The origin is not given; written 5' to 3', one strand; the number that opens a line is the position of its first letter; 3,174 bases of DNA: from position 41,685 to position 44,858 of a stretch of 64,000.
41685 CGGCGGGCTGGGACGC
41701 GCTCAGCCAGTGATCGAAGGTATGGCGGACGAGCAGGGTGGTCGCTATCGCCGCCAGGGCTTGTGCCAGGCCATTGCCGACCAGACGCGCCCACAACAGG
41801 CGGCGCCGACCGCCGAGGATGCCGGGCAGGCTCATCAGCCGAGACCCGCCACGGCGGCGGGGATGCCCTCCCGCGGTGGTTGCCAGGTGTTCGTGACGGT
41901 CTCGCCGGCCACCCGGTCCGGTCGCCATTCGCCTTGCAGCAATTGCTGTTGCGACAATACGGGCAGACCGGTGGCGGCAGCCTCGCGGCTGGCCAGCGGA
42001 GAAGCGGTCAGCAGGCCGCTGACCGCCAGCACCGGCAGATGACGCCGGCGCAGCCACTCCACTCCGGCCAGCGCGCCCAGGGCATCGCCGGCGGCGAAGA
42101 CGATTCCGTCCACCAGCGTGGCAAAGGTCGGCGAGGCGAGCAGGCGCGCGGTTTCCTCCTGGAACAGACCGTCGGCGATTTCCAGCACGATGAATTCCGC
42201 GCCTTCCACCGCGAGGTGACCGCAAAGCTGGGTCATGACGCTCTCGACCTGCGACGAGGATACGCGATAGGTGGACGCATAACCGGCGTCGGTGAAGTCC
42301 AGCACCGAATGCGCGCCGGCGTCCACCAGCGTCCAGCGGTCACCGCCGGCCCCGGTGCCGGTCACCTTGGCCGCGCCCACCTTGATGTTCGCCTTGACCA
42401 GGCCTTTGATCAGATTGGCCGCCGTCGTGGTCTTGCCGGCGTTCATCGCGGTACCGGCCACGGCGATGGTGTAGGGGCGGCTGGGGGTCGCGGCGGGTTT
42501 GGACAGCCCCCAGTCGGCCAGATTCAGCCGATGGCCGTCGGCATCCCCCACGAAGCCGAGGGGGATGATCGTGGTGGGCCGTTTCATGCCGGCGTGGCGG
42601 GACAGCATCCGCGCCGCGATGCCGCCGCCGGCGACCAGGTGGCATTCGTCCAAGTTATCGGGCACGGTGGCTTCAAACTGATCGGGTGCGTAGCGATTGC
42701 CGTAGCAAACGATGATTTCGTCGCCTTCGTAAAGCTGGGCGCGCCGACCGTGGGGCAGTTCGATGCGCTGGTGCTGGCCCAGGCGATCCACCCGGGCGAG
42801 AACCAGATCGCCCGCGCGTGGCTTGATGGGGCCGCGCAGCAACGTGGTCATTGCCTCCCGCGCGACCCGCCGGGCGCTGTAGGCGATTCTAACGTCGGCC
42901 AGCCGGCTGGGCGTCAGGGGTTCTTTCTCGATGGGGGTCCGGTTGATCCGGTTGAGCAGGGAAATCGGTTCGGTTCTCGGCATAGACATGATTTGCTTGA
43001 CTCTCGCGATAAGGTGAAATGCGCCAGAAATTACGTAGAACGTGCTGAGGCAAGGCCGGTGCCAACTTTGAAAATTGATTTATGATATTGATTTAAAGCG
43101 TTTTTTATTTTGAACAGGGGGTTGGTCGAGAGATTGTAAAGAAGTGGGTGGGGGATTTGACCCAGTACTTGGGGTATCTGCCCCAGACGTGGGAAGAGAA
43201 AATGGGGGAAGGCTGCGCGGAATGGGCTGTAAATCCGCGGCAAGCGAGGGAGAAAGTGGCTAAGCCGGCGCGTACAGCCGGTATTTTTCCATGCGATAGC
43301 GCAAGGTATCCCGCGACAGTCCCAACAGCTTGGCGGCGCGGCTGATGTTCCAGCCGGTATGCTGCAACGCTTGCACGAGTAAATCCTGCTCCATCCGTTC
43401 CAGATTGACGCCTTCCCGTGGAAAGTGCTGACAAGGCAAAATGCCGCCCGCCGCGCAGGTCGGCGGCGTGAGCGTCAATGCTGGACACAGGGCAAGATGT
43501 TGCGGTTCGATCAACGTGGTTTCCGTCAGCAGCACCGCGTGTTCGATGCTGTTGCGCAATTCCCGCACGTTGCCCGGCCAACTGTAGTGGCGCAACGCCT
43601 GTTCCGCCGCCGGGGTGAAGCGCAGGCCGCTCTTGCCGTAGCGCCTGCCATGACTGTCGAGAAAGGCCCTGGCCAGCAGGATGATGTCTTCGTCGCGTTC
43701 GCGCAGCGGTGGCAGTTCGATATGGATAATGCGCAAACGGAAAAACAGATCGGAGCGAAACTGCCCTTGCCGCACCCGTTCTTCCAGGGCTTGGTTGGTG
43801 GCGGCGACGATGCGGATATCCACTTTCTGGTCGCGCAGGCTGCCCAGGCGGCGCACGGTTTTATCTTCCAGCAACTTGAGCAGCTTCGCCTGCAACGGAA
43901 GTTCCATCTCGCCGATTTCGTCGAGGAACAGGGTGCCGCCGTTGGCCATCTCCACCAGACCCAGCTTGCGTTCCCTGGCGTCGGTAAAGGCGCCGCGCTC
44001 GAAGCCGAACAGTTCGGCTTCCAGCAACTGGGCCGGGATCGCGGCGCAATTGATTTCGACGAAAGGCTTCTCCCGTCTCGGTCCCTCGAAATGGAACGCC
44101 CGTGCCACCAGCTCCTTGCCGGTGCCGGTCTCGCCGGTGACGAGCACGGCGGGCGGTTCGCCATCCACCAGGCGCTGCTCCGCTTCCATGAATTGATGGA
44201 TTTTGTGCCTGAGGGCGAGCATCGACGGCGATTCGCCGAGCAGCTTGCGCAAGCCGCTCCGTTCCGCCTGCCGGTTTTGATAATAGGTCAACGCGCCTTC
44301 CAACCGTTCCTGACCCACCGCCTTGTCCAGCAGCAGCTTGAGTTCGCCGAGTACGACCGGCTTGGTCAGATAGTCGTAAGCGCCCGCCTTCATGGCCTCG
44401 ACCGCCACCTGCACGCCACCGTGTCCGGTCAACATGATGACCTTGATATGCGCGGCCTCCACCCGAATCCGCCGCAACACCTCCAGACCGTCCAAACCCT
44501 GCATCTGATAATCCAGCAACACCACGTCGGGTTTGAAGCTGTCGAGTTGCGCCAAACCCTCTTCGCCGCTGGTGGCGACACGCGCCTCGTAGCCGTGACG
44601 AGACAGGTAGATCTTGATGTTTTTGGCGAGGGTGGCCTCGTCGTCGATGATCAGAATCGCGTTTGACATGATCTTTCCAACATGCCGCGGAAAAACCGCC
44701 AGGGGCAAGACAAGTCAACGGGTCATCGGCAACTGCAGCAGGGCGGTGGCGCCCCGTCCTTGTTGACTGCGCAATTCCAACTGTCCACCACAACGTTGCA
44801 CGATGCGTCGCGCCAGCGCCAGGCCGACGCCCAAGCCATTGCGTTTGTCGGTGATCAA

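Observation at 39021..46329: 7-kb block flanked by 162-bp direct repeats of the nadE 3' end (island-like insertion without integrase)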

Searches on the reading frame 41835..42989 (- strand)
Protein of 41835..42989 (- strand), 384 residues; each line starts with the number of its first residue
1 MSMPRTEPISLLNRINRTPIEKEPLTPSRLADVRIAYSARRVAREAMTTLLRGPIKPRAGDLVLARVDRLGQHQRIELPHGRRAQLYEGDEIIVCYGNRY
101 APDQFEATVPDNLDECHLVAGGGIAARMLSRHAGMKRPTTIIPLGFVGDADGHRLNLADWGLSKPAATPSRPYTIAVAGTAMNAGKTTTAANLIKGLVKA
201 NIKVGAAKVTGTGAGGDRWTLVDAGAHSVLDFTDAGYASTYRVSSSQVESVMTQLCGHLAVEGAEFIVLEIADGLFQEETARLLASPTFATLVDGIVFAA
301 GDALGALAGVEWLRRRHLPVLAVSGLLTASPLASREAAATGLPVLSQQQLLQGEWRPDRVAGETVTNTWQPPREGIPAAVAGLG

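Call 5: search_protein_families(library=pfam, proteins=[window:41835-42989:-])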
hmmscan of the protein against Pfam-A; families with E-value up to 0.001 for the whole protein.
window:41835-42989:- (384 aa): 1 family
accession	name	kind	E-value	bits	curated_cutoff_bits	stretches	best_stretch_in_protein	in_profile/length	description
PF03205.20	MobB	-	0.00019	21.7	26.6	1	177-245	4-76/133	Molybdopterin guanine dinucleotide synthesis protein B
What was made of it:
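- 41835..42989 (-): DUF1611 P-loop protein (384 aa). Weak MobB hit (call 5).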

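Call 17: find_homologous_proteins(query=window:41835-42989:-, max_evalue=0.00001)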
Query window:41835-42989:- (384 aa): 4375 proteins with E <= 0.00001 among 8000 candidates; the best 120 are listed.
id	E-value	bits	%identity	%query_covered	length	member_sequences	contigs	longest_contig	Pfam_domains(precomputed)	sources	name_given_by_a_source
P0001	1.1e-240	816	97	100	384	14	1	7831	-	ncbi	-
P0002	1.1e-228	777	92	100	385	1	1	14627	-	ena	-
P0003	5.5e-217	738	89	100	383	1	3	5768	-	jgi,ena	-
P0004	5.1e-214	728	87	100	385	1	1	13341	-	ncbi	-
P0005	1.8e-212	723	86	100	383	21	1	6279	-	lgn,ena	-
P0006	6.9e-211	718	86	100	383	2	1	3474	-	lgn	-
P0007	1.9e-208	710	84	100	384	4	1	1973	-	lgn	-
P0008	1.4e-207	707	84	100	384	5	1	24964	-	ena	-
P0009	7.2e-207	705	84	100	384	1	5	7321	-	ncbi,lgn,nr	ncbi:MAG: DUF1611 domain-containing protein [Candidatus Competibacter sp.]|nr:DUF1611 domain-contain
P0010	6.3e-206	702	83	100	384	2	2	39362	-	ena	-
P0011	1.8e-202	690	84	100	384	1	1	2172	-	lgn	-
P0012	3.1e-201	686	81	100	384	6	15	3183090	-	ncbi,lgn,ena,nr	ncbi:MAG: DUF1611 domain-containing protein [Candidatus Competibacteraceae bacterium]|nr:DUF1611 dom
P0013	9.6e-154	530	68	97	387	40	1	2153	PF03205.21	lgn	-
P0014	1.5e-144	500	70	89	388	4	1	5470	-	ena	-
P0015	1.4e-140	487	67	91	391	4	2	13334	PF03205.21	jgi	-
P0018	7.7e-130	452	62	89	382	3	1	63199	-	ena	-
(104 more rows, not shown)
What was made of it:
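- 41835..42989 (-): Sources name homologues 'DUF1611 domain-containing protein'; 4375 homologues were found (call 17).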

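Call 18: find_encoding_contigs(protein=P0002, flank=8000, max_places=2)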
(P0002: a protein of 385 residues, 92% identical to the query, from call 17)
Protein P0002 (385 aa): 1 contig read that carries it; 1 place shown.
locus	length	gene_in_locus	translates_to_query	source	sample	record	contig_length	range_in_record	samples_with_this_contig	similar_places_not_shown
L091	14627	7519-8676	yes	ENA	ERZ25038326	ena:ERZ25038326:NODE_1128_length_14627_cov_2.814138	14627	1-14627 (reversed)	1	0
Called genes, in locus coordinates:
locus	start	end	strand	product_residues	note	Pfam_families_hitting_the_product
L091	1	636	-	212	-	?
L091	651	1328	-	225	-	PF04474:DUF554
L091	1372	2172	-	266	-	PF01925:TauE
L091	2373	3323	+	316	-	PF01073:3Beta_HSD (weak), PF01370:Epimerase, PF04321:RmlD_sub_bind (weak), PF05368:NmrA, PF07993:NAD_binding_4 (faint), PF13460:NAD_binding_10, PF16363:GDP_Man_Dehyd (weak)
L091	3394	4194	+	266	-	PF00459:Inositol_P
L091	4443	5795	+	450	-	PF00512:HisKA, PF02518:HATPase_c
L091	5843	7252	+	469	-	PF00072:Response_reg, PF00158:Sigma54_activat, PF14532:Sigma54_activ_2, PF07728:AAA_5 (weak), PF25601:AAA_lid_14, PF02954:HTH_8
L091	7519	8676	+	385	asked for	-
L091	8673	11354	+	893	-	PF00664:ABC_membrane, PF00005:ABC_tran, PF02463:SMC_N (faint), PF13304:AAA_21 (faint)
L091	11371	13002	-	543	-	PF00795:CN_hydrolase, PF02540:NAD_synthase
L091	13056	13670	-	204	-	-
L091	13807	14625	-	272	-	?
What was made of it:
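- L091 is a 2.8x-coverage metagenome contig (call 18).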

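Call 19: find_encoding_contigs(protein=P0004, flank=8000, max_places=2)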
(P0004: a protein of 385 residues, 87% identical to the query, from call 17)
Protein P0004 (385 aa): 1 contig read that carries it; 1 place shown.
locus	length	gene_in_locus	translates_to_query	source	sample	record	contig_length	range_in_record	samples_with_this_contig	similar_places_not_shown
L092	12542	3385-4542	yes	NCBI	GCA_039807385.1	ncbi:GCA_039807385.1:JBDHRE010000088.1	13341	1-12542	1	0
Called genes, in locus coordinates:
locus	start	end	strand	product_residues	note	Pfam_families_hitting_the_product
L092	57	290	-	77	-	-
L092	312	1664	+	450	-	PF00512:HisKA, PF02518:HATPase_c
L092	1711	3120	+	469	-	PF00072:Response_reg, PF00158:Sigma54_activat, PF14532:Sigma54_activ_2, PF07728:AAA_5 (weak), PF25601:AAA_lid_14, PF02954:HTH_8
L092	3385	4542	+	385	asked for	-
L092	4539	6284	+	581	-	PF00664:ABC_membrane, PF02463:SMC_N (faint), PF00005:ABC_tran, PF13304:AAA_21 (faint)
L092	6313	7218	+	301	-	-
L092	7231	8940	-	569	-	PF00795:CN_hydrolase, PF02540:NAD_synthase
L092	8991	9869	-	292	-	PF02629:CoA_binding, PF00549:Ligase_CoA, PF13607:Succ_CoA_lig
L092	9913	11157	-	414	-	PF13549:ATP-grasp_5, PF08442:ATP-grasp_2, PF24948:Citrate_synth_N, PF00549:Ligase_CoA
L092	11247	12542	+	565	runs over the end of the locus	PF25323:6TM_PilS, PF00512:HisKA, PF13581:HATPase_c_2 (weak), PF02518:HATPase_c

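Call 20: find_encoding_contigs(protein=P0008, flank=8000, max_places=2)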
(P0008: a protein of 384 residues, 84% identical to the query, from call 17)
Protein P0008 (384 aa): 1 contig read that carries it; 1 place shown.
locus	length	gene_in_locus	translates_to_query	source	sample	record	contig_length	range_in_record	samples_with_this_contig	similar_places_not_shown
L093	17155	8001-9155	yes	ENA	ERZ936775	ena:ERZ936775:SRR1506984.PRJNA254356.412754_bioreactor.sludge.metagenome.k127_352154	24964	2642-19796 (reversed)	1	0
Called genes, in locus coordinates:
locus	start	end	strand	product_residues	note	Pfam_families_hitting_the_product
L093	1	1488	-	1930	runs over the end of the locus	-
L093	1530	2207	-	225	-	PF04012:PspA_IM30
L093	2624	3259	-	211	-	-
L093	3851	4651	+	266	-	PF00459:Inositol_P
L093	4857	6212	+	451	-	PF00512:HisKA (weak), PF02518:HATPase_c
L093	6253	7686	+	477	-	PF00072:Response_reg, PF00158:Sigma54_activat, PF14532:Sigma54_activ_2, PF07728:AAA_5 (weak), PF25601:AAA_lid_14, PF02954:HTH_8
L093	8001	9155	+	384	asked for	-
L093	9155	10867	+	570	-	PF00664:ABC_membrane, PF00005:ABC_tran, PF02463:SMC_N (faint), PF13304:AAA_21 (faint)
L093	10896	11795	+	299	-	PF10503:Esterase_PHB (weak), PF00561:Abhydrolase_1 (weak)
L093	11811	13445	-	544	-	PF00795:CN_hydrolase, PF02540:NAD_synthase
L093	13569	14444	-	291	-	PF02629:CoA_binding, PF00549:Ligase_CoA, PF13607:Succ_CoA_lig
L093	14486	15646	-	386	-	PF08442:ATP-grasp_2, PF13549:ATP-grasp_5, PF24948:Citrate_synth_N, PF00549:Ligase_CoA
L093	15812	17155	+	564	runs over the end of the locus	PF25323:6TM_PilS, PF00512:HisKA, PF02518:HATPase_c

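Call 21: find_encoding_contigs(protein=P0012, flank=8000, max_places=3)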
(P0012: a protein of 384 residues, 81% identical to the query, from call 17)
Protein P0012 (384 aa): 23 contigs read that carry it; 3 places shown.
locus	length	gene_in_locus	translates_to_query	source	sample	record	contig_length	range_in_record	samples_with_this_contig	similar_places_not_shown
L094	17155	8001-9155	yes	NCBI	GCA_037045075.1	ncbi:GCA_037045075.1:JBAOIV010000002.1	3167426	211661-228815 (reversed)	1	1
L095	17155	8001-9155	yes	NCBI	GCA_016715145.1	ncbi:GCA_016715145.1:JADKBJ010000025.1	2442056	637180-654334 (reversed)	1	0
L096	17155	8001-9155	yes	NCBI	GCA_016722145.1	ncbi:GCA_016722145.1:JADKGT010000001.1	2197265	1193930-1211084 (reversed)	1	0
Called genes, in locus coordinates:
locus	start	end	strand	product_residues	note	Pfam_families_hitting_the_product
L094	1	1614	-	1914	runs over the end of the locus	-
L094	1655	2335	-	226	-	PF04012:PspA_IM30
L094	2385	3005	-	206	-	-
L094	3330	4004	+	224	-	PF05685:Uma2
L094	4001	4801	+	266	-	PF00459:Inositol_P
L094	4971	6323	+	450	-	PF00512:HisKA, PF02518:HATPase_c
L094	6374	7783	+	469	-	PF00072:Response_reg, PF00158:Sigma54_activat, PF14532:Sigma54_activ_2, PF00004:AAA (faint), PF07728:AAA_5 (weak), PF25601:AAA_lid_14, PF02954:HTH_8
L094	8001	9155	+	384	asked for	-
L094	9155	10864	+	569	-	PF00664:ABC_membrane, PF00005:ABC_tran, PF02463:SMC_N (faint), PF13304:AAA_21 (faint)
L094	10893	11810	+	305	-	PF10503:Esterase_PHB (faint)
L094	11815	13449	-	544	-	PF00795:CN_hydrolase, PF02540:NAD_synthase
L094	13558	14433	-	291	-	PF02629:CoA_binding, PF00549:Ligase_CoA, PF13607:Succ_CoA_lig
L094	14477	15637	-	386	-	PF08442:ATP-grasp_2, PF13549:ATP-grasp_5, PF24948:Citrate_synth_N, PF00549:Ligase_CoA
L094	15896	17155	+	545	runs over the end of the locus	PF25323:6TM_PilS, PF00512:HisKA, PF02518:HATPase_c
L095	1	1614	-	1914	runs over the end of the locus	-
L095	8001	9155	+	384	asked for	-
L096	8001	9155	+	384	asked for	-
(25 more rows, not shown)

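Call 41: search_protein_families(library=ncbifam, proteins=[window:41835-42989:-], max_evalue=0.00001)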
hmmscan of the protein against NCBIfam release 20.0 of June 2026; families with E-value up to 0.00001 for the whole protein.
window:41835-42989:- (384 aa): 0 families

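Call 56: find_encoding_contigs(protein=P0018, flank=7000, max_places=1)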
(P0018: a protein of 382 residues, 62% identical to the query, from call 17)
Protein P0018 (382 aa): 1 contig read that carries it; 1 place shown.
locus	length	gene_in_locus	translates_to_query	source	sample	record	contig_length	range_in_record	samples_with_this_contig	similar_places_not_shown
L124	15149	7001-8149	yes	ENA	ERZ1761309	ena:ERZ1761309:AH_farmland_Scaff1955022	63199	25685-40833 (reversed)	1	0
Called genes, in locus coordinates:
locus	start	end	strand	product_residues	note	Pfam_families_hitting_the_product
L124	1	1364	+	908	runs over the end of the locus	PF00583:Acetyltransf_1, PF13302:Acetyltransf_3 (weak), PF13508:Acetyltransf_7 (faint), PF02629:CoA_binding, PF13380:CoA_binding_2, PF13607:Succ_CoA_lig, PF19045:Ligase_CoA_2, PF13549:ATP-grasp_5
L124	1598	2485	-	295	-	PF13380:CoA_binding_2, PF00571:CBS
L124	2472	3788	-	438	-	-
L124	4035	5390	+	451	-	PF00512:HisKA, PF02518:HATPase_c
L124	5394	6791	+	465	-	PF00072:Response_reg, PF00004:AAA (faint), PF00158:Sigma54_activat, PF14532:Sigma54_activ_2, PF25601:AAA_lid_14, PF02954:HTH_8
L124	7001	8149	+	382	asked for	-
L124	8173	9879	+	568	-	PF00664:ABC_membrane, PF00005:ABC_tran, PF13304:AAA_21 (faint)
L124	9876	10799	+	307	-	PF10503:Esterase_PHB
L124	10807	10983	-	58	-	-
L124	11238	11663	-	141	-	PF10025:DUF2267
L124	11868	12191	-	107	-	PF13453:Zn_ribbon_TFIIB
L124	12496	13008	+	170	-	-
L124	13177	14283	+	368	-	PF14522:Cytochrome_C7 (faint), PF14537:Cytochrom_c3_2 (faint), PF09699:Paired_CXXCH_1 (faint), PF22113:Mtrc-MtrF_II-IV_dom (faint)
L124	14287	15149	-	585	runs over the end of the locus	PF13185:GAF_2, PF01590:GAF (weak), PF08448:PAS_4, PF13426:PAS_9 (weak), PF00512:HisKA, PF02518:HATPase_c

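Call 57: find_encoding_contigs(protein=P0015, flank=7000, max_places=1)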
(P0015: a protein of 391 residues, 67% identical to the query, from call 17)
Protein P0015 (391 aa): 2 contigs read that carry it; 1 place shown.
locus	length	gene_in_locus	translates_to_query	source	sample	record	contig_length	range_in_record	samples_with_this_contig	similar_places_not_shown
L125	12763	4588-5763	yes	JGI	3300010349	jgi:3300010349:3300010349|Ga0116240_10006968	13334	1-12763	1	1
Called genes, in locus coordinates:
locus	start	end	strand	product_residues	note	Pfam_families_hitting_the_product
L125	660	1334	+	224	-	PF00440:TetR_N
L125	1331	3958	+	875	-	PF01326:PPDK_N, PF27448:Rph_4th, PF00391:PEP-utilizers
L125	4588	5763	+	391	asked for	PF03205:MobB (weak)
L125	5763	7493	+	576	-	PF00664:ABC_membrane, PF00005:ABC_tran, PF02463:SMC_N (faint), PF13304:AAA_21 (faint)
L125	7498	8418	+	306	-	-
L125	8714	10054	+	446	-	PF00512:HisKA, PF02518:HATPase_c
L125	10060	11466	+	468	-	PF00072:Response_reg, PF00158:Sigma54_activat, PF14532:Sigma54_activ_2, PF13191:AAA_16 (faint), PF07728:AAA_5, PF25601:AAA_lid_14, PF02954:HTH_8, PF13556:HTH_30 (faint)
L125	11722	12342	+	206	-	-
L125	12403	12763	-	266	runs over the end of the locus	PF00665:rve, PF13610:DDE_Tnp_IS240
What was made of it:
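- The five-gene module also occurs as a unit at unrelated loci (L124, L125; calls 56, 57). Every gene in the block belongs to one functional module that also occurs elsewhere without mobility genes next to it in one of two cases (calls 56, 57).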

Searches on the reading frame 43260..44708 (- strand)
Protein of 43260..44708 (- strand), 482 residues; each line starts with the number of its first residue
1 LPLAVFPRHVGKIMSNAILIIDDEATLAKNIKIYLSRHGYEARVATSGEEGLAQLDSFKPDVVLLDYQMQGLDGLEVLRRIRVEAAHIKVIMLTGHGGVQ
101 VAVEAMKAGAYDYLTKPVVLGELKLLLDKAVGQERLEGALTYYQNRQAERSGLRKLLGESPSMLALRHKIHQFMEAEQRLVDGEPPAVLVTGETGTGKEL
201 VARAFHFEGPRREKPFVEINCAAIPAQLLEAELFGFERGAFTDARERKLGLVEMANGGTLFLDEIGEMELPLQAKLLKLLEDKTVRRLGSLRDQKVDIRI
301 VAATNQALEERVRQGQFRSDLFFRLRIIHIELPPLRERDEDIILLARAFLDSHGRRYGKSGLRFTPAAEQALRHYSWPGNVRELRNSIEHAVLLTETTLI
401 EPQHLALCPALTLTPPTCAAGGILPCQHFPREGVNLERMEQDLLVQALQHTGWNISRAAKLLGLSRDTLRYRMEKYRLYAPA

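Call 5: search_protein_families(library=pfam, proteins=[window:43260-44708:-])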
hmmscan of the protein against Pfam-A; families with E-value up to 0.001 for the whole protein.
window:43260-44708:- (482 aa): 10 families
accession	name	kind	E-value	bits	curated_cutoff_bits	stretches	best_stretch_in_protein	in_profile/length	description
PF00158.32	Sigma54_activat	-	3.6e-63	212.7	20.2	1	164-331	9-168/168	Sigma-54 interaction domain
PF00072.30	Response_reg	-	2.7e-30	105.2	30.2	1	18-124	1-107/111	Response regulator receiver domain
PF25601.1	AAA_lid_14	-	1.5e-22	79.7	27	1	336-406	1-71/87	AAA+ ATPase lid domain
PF14532.12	Sigma54_activ_2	-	1.6e-19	70.9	25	1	183-335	19-138/138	Sigma-54 interaction domain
PF02954.25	HTH_8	-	1.2e-17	63.8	22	1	436-476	2-42/42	Bacterial regulatory protein, Fis family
PF07728.20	AAA_5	-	1.4e-06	28.8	22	1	188-307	2-124/139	AAA domain (dynein-related subfamily)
PF13556.12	HTH_30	-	3e-05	24.1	27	1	448-475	8-35/59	PucR C-terminal helix-turn-helix domain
PF13191.12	AAA_16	-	3.6e-05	24.8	32.6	1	170-234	9-79/167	AAA ATPase domain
PF13518.12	HTH_28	-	0.00025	21.5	25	1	445-479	6-39/52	Helix-turn-helix domain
PF00004.35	AAA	-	0.00027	21.8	21.2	1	188-322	1-128/131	ATPase family associated with various cellular activities (AAA)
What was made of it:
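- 43260..44708 (-): Sigma-54-dependent response regulator of the NtrC/AtoC family. Response_reg + Sigma54_activat + HTH_8 (call 5).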

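Call 41: search_protein_families(library=ncbifam, proteins=[window:43260-44708:-], max_evalue=0.00001)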
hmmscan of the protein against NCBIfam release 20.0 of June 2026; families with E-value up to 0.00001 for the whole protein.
window:43260-44708:- (482 aa): 108 families (the best 25 are shown)
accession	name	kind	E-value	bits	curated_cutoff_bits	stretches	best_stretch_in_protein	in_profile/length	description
NF008469.0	PRK11361.1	equivalog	3.9e-119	398.4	714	1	15-478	4-456/461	acetoacetate metabolism transcriptional regulator AtoC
TIGR02915.1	PEP_resp_reg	equivalog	3.3e-115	385.5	502.6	1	18-478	1-444/445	PEP-CTERM-box response regulator transcription factor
TIGR01818.1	ntrC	equivalog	7e-114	381.2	558.6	1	18-405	1-377/463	nitrogen regulation protein NR(I)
NF041946.1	LuxO_transreg_Vib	equivalog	7.9e-102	341.4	800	1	21-403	2-374/463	quorum-sensing sigma-54 dependent transcriptional regulator LuxO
NF051870.1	NAssimRespRegNtrX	equivalog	3.6e-98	329.4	600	1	17-473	3-447/452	nitrogen assimilation response regulator NtrX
NF007689.0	PRK10365.1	equivalog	3.8e-97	325.8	760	1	17-472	7-438/441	sigma-54-dependent response regulator transcription factor ZraR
NF008176.1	PRK10923.1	equivalog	3e-95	319.5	620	1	17-395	5-371/469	nitrogen regulation protein NR(I)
TIGR01817.1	nifA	equivalog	1.5e-93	314.4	528.85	1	146-477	188-528/534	nif-specific transcriptional activator NifA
NF011695.0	PRK15115.1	equivalog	3.9e-92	309.3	763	1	16-468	7-428/445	two-component system response regulator GlrR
NF003451.0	PRK05022.1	equivalog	2.8e-90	303.5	476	1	139-470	167-502/512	nitric oxide reductase transcriptional regulator NorR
NF049963.1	RespRegFlgRCampy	domain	1.5e-89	300.8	750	1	18-406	3-378/429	fla regulon two-component system response regulator FlgR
NF050807.1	TransRegFlbDCaul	equivalog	1.8e-89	300.7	750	1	186-477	142-439/454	sigma-54-dependent transcriptional regulator FlbD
NF041552.1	TF_PrdR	equivalog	4.8e-89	299.2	795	1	168-476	274-576/577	sigma-54 dependent transcriptional regulator PrdR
TIGR02329.1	propionate_PrpR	equivalog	6.8e-86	289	499.2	1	145-474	203-525/526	propionate catabolism operon regulatory protein PrpR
NF038308.1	RNA_repair_RtcR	equivalog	5.3e-84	283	650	1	173-477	192-517/530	RNA repair transcriptional activator RtcR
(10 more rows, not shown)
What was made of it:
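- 43260..44708 (-): Best NCBIfam hit is AtoC, below cut-off (call 41).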
